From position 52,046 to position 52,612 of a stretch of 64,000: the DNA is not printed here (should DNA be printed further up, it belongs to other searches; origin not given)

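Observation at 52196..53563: Coupled cassette of three divergent Roadblock/LC7 paralogs plus DUF3467, with no GTPase partner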

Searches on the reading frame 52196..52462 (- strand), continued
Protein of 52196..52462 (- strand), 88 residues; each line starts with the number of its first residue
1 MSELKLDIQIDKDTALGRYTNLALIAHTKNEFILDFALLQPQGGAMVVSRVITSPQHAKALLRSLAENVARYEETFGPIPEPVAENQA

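Call 41: find_encoding_contigs(protein=P0118, flank=6000, max_places=2)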
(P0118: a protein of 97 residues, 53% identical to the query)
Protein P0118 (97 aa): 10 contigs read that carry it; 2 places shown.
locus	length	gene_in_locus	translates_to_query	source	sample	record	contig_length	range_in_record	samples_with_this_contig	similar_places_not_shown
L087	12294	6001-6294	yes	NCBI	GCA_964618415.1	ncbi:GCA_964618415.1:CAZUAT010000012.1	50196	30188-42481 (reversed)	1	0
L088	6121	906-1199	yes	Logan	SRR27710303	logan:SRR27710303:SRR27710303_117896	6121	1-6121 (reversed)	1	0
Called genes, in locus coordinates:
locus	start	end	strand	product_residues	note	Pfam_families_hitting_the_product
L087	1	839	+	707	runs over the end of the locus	PF06293:Kdo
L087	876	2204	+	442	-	PF00089:Trypsin, PF13365:Trypsin_2, PF00595:PDZ (faint), PF13180:PDZ_2, PF17820:PDZ_6 (weak)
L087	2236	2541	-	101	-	-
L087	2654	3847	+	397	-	PF13458:Peripla_BP_6, PF13433:Peripla_BP_5, PF01094:ANF_receptor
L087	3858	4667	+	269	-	PF01061:ABC2_membrane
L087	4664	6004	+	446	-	PF00005:ABC_tran, PF13304:AAA_21 (faint), PF14524:Wzt_C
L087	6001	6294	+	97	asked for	PF11950:DUF3467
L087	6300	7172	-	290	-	PF03372:Exo_endo_phos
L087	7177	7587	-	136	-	PF01878:EVE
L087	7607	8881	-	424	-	PF01979:Amidohydro_1, PF07969:Amidohydro_3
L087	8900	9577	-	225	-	PF08843:AbiEii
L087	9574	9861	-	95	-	-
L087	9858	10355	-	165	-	PF05103:DivIVA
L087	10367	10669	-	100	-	PF02325:CCB3_YggT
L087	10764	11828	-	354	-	PF00437:T2SSE, PF13191:AAA_16 (weak)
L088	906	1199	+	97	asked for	PF11950:DUF3467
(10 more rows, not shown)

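Call 42: find_encoding_contigs(protein=P0119, flank=6000, max_places=2)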
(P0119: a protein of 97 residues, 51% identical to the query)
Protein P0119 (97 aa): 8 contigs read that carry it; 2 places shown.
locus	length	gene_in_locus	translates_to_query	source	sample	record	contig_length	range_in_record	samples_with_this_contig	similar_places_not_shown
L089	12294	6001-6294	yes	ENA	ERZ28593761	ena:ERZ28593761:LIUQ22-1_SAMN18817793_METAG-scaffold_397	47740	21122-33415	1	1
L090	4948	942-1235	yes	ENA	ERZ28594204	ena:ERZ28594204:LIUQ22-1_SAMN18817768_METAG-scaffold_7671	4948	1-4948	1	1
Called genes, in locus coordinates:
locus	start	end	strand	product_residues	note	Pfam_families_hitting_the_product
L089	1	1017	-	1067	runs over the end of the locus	PF11028:TMEM260_N, PF28497:DUF8416, PF28495:TMEM260_2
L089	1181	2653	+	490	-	PF00133:tRNA-synt_1 (faint), PF01406:tRNA-synt_1e, PF09334:tRNA-synt_1g (weak), PF09190:DALR_2, PF23493:CysS_C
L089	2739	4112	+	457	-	PF01554:MatE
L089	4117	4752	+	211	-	PF13189:Cytidylate_kin2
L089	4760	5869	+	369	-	PF03462:PCRF, PF00472:RF-1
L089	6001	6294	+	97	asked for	PF11950:DUF3467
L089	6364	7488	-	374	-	PF07005:SBD_N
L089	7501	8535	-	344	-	PF04166:PdxA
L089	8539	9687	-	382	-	PF00465:Fe-ADH, PF13685:Fe-ADH_2 (weak), PF25137:ADH_Fe_C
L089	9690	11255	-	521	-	PF00474:SSF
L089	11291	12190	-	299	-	PF00701:DHDPS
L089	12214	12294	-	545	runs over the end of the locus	PF22847:Glyco_hydro_43_rel (faint)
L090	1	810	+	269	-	?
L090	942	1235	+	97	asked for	PF11950:DUF3467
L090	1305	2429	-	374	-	PF07005:SBD_N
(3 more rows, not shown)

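Call 43: predict_structure(alignment_id=A1)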
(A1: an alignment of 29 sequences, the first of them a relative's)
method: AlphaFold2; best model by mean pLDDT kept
length: 88 residues; sequences in the alignment: 29
mean_pLDDT: 80.7   pTM: 0.57
mean pLDDT of the five models: 80.7, 78.5, 77.8, 76.8, 76.6
residues with pLDDT >= 90: 41; 70-90: 20; 50-70: 24; < 50: 3
segments of 3 or more residues with pLDDT < 50: none
pLDDT, mean of each block of 10 residues (from residue 1): 57 61 89 88 80 94 95 96 62
secondary structure, 60 per line:
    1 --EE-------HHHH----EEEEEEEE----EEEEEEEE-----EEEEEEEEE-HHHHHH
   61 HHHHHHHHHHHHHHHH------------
elements in order: H12-15 E20-27 E32-39 E45-53 H55-76

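Call 51: fold_search(model_id=the predicted structure, library=pdb)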
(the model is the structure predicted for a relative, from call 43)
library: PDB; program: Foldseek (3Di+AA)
matches with E <= 10: 1020; with E <= 0.001: 0
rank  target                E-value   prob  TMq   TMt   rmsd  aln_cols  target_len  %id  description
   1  7qca_LD0              7.2e-02  0.99  0.40  0.14   2.4        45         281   22  Spraguea lophii ribosome (released 2022-11-30)
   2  8a98_O                9.2e-02  0.99  0.38  0.15   2.9        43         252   16  CRYO-EM STRUCTURE OF LEISHMANIA MAJOR 80S RIBOSOME : snoRNA MUTANT (released 2023-10-11)
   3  8ove_Bu               1.3e-01  0.98  0.39  0.16   2.9        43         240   16  CRYO-EM STRUCTURE OF TRYPANOSOMA BRUCEI PROCYCLIC FORM 80S RIBOSOME : TB11CS6H1 snoRNA mutant (released 2023-11-29)
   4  8ova_Bu               1.4e-01  0.98  0.39  0.15   2.9        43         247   16  CRYO-EM STRUCTURE OF TRYPANOSOMA BRUCEI PROCYCLIC FORM 80S RIBOSOME : PARENTAL STRAIN (released 2023-11-29)
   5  8fru_D                1.5e-01  0.98  0.39  0.13   2.6        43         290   12  60S subunit of the Giardia lamblia 80S ribosome (released 2024-01-31)
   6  8a3w_O                1.5e-01  0.97  0.38  0.15   3.0        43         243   16  CRYO-EM STRUCTURE OF LEISHMANIA MAJOR 80S RIBOSOME : WILD TYPE (released 2023-12-20)
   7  9k2z_A                1.5e-01  0.84  0.39  0.14  14.6        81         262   14  Cryo-EM structure of the HfmIscB-omega RNA-target DNA complex (released 2026-02-04)
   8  9k30_A                1.5e-01  0.54  0.33  0.08  15.6        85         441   19  Cryo-EM structure of the TbaIscB-omega RNA-target DNA complex (released 2026-02-04)
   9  8chu_B                1.6e-01  0.57  0.30  0.19  13.6        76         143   14  Crystal structure of human PURA repeat I-II K97E mutant (released 2024-02-21)
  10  8fl2_SB               1.8e-01  0.97  0.39  0.15   2.9        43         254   16  Human nuclear pre-60S ribosomal subunit (State I1) (released 2023-07-12)
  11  8hfr_Ez               1.8e-01  0.97  0.39  0.13   2.9        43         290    9  NPC-trapped pre-60S particle (released 2023-04-12)
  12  8fl0_SB               1.8e-01  0.96  0.37  0.16   3.4        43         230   16  Human nucleolar pre-60S ribosomal subunit (State H) (released 2023-07-12)
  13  9tvu_v                1.8e-01  0.66  0.37  0.20  14.1       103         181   10  Structure of the Chlamydomonas reinhardtii chlororibosome (released 2026-02-18)
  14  6az3_O                2.2e-01  0.96  0.39  0.15   2.9        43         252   16  Cryo-EM structure of of the large subunit of Leishmania ribosome bound to paromomycin (released 2017-12-06)
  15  8chv_B                2.2e-01  0.54  0.30  0.20  14.0        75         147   16  Crystal structure of human PURA (fragment Glu57-Glu212, PUR repeat I and II) R140P mutant (released 2024-02-21)
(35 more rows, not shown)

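Call 78: search_protein_families(library=padloc, proteins=[window:52196-52462:-], max_evalue=0.01)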
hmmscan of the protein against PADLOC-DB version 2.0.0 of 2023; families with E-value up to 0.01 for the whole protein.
window:52196-52462:- (88 aa): 0 families

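Call 85: search_solved_structures(query=A1, max_evalue=10)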
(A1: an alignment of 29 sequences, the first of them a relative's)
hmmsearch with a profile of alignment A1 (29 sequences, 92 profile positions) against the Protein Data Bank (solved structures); distinct sequences matched with E-value up to 10: 0.

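Call 92: search_protein_representatives(alignment_id=A1)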
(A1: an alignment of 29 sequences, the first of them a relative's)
Query: 29 sequences, 92 profile positions. Proteins with E-value up to 0.001 (for the whole library): 5142; up to 1e-10: 1620; up to 1e-30: 7. The best 150 are listed.
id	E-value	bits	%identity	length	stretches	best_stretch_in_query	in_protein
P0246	5.5e-47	173.6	-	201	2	1-86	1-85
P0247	3.8e-41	154.9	-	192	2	8-84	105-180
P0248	7.3e-40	150.7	-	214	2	1-77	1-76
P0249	2.3e-37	142.7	-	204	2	7-85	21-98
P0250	1.3e-35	137.2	-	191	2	4-86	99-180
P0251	6.7e-34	131.6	-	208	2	9-84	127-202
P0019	3.0e-32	126.4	-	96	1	3-86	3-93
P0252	1.6e-29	117.6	-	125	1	4-86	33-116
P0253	2.1e-29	117.2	-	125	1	5-88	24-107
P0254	4.2e-29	116.3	-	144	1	5-84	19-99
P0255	6.9e-29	115.6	-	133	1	4-86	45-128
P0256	1.7e-28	114.4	-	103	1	5-86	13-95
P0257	1.7e-28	114.3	-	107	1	4-85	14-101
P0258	1.9e-28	114.2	-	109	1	5-86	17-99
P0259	2.0e-28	114.1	-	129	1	6-84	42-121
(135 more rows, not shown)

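Call 94: find_related_loci(query=A7, collection=metagenome_contigs, flank=4000)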
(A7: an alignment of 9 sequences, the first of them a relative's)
Query A7 (104 aa) in metagenome_contigs; peptide patterns used: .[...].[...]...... (x = any residue, [..] = any of these).
600 stretches matched a pattern (row limit reached: there are more); 597 encode a relative of the query (tblastn E <= 1e-3); the best 80 are kept; 80 distinct loci.
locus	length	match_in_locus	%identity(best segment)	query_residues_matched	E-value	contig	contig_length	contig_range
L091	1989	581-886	78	4-104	6e-53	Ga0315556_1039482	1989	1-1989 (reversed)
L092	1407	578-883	78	1-104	9e-53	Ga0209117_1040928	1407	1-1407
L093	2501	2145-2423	82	12-104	4e-51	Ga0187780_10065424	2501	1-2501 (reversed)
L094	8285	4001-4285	79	10-104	2e-50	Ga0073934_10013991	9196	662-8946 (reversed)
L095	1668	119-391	80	14-104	2e-50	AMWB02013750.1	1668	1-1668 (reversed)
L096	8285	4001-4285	79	10-104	4e-49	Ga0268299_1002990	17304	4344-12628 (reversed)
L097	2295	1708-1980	78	14-104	4e-48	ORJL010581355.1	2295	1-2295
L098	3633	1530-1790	82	18-104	6e-48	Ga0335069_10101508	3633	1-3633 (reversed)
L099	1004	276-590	69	1-104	2e-50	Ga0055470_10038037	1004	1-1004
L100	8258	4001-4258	83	19-104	4e-47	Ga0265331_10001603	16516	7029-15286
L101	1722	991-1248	83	19-104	7e-48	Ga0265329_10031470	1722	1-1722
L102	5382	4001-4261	79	18-104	8e-47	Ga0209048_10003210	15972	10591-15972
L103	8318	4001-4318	67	1-104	2e-46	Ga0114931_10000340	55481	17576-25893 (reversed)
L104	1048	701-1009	75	1-104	4e-49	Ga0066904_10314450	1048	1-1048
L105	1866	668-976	68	4-104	1e-46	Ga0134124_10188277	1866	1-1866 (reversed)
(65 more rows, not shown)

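Call 99: find_encoding_contigs(protein=P0100, flank=10000, max_places=1)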
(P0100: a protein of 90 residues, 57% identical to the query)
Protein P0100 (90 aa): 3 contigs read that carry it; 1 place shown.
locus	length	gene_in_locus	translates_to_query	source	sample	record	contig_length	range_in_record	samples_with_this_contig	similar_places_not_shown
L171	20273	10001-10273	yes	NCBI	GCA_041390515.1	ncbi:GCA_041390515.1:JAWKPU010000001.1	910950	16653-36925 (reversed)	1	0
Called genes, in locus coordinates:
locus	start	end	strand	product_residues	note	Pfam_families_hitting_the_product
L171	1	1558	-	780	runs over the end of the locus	PF00662:Proton_antipo_N, PF00361:Proton_antipo_M, PF13244:MbhD, PF20501:MbhE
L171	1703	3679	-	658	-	PF00999:Na_H_Exchanger, PF02254:TrkA_N, PF02080:TrkA_C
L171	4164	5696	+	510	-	PF01551:Peptidase_M23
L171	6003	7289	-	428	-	PF00202:Aminotran_3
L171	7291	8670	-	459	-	PF00206:Lyase_1, PF10415:FumaraseC_C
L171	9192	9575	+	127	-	-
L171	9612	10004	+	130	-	PF03259:Robl_LC7 (weak)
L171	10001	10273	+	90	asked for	PF11950:DUF3467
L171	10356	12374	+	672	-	PF00069:Pkinase, PF07714:PK_Tyr_Ser-Thr, PF03109:ABC1 (weak), PF01436:NHL (faint)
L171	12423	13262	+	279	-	PF00535:Glycos_transf_2, PF13641:Glyco_tranf_2_3 (faint), PF02709:Glyco_transf_7C (weak)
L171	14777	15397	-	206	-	PF00574:CLP_protease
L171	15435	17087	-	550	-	-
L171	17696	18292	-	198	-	PF00081:Sod_Fe_N, PF02777:Sod_Fe_C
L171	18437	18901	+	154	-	-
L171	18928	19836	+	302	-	PF03547:Mem_trans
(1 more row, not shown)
